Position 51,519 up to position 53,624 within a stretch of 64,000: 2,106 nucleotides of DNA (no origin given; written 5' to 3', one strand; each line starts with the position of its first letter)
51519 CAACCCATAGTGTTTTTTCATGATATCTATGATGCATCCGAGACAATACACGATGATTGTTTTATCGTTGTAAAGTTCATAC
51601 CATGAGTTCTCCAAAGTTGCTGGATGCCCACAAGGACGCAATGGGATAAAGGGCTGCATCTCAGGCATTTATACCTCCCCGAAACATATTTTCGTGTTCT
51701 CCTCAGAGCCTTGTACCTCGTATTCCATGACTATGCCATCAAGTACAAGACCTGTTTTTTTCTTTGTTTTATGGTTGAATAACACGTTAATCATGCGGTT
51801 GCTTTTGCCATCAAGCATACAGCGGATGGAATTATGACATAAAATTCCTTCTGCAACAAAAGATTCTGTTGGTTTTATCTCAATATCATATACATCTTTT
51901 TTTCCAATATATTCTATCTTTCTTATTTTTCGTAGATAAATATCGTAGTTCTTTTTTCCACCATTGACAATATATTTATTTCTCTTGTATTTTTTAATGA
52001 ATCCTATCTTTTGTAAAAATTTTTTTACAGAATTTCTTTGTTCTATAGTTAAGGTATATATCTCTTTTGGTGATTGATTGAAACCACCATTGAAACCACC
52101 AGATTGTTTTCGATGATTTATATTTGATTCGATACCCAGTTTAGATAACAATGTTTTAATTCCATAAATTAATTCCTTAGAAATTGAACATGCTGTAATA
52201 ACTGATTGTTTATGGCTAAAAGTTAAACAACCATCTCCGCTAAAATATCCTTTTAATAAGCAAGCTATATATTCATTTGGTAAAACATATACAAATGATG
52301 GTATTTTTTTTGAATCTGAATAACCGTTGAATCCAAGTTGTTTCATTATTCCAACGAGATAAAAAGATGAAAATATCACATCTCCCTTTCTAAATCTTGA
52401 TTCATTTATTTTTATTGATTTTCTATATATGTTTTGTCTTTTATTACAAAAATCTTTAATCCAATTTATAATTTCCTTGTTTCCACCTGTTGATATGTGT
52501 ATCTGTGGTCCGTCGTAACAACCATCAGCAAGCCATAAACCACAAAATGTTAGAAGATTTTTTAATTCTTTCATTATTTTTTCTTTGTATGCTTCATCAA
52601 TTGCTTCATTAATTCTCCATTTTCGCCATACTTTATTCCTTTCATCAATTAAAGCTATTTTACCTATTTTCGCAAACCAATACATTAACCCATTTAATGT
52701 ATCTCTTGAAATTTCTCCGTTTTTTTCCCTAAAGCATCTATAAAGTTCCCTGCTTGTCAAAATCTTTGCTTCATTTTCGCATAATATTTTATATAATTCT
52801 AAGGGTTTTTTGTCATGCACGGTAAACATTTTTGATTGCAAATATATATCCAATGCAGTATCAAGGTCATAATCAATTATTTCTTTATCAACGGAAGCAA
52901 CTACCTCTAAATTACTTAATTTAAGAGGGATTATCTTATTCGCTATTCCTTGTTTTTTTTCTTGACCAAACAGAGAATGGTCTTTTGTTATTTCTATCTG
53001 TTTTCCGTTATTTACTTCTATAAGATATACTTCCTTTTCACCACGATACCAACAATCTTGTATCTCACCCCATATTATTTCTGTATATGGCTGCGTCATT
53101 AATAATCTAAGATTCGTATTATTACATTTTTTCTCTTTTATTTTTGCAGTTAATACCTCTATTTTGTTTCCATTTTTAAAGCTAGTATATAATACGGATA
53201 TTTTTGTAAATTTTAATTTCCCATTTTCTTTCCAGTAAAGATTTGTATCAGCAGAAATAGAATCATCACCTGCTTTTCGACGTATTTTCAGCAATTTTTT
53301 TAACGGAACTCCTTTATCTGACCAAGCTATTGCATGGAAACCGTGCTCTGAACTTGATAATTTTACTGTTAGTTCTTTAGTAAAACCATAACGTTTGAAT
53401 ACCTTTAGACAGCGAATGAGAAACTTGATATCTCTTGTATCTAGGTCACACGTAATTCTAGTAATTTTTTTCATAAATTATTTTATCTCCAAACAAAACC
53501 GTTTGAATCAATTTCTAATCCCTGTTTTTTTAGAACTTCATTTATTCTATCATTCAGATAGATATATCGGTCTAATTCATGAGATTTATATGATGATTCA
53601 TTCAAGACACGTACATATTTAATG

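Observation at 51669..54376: Intein with a double-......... nuclease inside a small protein carrying primase-polymerase-like motifs, next to a gene with an exonuclease-like motif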

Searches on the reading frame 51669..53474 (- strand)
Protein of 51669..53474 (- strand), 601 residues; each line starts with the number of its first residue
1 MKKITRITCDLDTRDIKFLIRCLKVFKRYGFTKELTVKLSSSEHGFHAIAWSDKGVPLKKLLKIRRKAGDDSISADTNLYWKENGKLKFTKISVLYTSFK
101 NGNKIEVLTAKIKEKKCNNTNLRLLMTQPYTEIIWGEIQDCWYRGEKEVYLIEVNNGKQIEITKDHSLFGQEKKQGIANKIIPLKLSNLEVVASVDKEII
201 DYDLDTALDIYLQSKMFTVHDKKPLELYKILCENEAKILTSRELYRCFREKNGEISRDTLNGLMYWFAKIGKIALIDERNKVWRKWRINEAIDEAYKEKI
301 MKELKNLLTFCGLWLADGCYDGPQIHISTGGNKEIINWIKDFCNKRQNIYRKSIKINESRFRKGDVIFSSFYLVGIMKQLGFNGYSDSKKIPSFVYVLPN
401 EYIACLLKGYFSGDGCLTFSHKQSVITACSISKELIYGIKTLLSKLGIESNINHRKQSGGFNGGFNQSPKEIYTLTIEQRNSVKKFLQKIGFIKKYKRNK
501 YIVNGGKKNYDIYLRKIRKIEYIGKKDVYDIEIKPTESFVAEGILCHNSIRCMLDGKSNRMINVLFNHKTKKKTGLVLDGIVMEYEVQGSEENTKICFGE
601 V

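Call 3: search_protein_families(library=pfam, max_evalue=1, proteins=[window:51669-53474:-])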
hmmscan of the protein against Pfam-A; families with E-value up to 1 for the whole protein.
window:51669-53474:- (601 aa): 4 families
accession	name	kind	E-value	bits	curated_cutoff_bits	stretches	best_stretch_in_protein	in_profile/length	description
PF14890.11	Intein_splicing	-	1.2e-16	61.3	35.8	1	103-548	24-155/155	Intein splicing domain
PF14528.11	LAGLIDADG_3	-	1.3e-16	61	22.5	1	402-491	2-82/82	LAGLIDADG-like domain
PF02427.23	PSI_PsaE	-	0.081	13.1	27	0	265-279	15-29/60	Photosystem I reaction centre subunit IV / PsaE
PF14527.11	LAGLIDADG_WhiA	-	0.16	12.6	23.2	0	406-458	4-56/93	WhiA LAGLIDADG-like domain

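Call 4: search_protein_families(library=phrogs, max_evalue=0.1, proteins=[window:51669-53474:-])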
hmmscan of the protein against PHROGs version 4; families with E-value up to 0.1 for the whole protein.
window:51669-53474:- (601 aa): 3 families
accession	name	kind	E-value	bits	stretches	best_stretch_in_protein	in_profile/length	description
phrog_28563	-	unknown function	8.7e-07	30.1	1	508-561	29-83/98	-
phrog_25650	-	unknown function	0.0013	19.6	1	5-72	15-86/163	-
phrog_18112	-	other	0.0028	18.3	1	516-550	2-37/207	recombinase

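Call 32: list_cluster_members(proteins=[P0031, window:51669-53474:-])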
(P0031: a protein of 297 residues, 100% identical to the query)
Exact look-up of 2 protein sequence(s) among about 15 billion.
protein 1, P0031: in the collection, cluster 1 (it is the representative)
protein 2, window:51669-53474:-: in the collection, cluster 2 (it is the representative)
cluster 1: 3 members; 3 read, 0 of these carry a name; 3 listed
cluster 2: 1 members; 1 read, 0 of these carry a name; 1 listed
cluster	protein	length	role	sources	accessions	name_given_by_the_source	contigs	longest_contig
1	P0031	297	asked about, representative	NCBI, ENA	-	-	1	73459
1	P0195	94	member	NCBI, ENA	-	-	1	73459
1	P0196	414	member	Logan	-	-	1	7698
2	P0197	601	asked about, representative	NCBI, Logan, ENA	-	-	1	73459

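Call 68: search_protein_families(library=phrogs, max_evalue=0.01, proteins=[P0196])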
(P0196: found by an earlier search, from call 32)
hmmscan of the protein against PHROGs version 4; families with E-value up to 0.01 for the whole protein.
P0196 (414 aa): 0 families

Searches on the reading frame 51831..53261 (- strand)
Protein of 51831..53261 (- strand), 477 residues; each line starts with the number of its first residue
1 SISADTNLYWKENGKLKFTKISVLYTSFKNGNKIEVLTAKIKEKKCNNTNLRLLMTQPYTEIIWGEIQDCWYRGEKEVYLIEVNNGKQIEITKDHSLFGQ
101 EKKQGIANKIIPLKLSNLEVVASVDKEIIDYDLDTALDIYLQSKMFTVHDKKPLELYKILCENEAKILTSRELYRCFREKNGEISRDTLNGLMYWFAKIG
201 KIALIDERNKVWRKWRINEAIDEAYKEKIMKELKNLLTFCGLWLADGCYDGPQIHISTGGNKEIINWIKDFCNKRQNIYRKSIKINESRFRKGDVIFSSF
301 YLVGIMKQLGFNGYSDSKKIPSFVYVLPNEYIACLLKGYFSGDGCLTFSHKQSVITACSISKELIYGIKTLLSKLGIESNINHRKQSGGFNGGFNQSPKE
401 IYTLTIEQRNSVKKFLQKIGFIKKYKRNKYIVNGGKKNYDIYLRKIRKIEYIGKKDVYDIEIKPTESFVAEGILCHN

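Call 10: search_solved_structures(query=window:51831-53261:-, max_evalue=0.01, show_alignments=2)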
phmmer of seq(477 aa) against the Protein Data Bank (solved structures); distinct sequences matched with E-value up to 0.01: 4.
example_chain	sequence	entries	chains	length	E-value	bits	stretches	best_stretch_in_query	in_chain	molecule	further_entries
7qsu_A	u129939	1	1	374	0.00059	22.1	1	234-406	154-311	V-ATPase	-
2cw7_A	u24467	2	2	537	0.00075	21.7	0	315-378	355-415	Endonuclease PI-PkoII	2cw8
7qss_A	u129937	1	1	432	0.0014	20.8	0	234-385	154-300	V-type ATP synthase alpha chain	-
8qai_A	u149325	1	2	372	0.0066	18.6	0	151-303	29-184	sc-CC-7-LI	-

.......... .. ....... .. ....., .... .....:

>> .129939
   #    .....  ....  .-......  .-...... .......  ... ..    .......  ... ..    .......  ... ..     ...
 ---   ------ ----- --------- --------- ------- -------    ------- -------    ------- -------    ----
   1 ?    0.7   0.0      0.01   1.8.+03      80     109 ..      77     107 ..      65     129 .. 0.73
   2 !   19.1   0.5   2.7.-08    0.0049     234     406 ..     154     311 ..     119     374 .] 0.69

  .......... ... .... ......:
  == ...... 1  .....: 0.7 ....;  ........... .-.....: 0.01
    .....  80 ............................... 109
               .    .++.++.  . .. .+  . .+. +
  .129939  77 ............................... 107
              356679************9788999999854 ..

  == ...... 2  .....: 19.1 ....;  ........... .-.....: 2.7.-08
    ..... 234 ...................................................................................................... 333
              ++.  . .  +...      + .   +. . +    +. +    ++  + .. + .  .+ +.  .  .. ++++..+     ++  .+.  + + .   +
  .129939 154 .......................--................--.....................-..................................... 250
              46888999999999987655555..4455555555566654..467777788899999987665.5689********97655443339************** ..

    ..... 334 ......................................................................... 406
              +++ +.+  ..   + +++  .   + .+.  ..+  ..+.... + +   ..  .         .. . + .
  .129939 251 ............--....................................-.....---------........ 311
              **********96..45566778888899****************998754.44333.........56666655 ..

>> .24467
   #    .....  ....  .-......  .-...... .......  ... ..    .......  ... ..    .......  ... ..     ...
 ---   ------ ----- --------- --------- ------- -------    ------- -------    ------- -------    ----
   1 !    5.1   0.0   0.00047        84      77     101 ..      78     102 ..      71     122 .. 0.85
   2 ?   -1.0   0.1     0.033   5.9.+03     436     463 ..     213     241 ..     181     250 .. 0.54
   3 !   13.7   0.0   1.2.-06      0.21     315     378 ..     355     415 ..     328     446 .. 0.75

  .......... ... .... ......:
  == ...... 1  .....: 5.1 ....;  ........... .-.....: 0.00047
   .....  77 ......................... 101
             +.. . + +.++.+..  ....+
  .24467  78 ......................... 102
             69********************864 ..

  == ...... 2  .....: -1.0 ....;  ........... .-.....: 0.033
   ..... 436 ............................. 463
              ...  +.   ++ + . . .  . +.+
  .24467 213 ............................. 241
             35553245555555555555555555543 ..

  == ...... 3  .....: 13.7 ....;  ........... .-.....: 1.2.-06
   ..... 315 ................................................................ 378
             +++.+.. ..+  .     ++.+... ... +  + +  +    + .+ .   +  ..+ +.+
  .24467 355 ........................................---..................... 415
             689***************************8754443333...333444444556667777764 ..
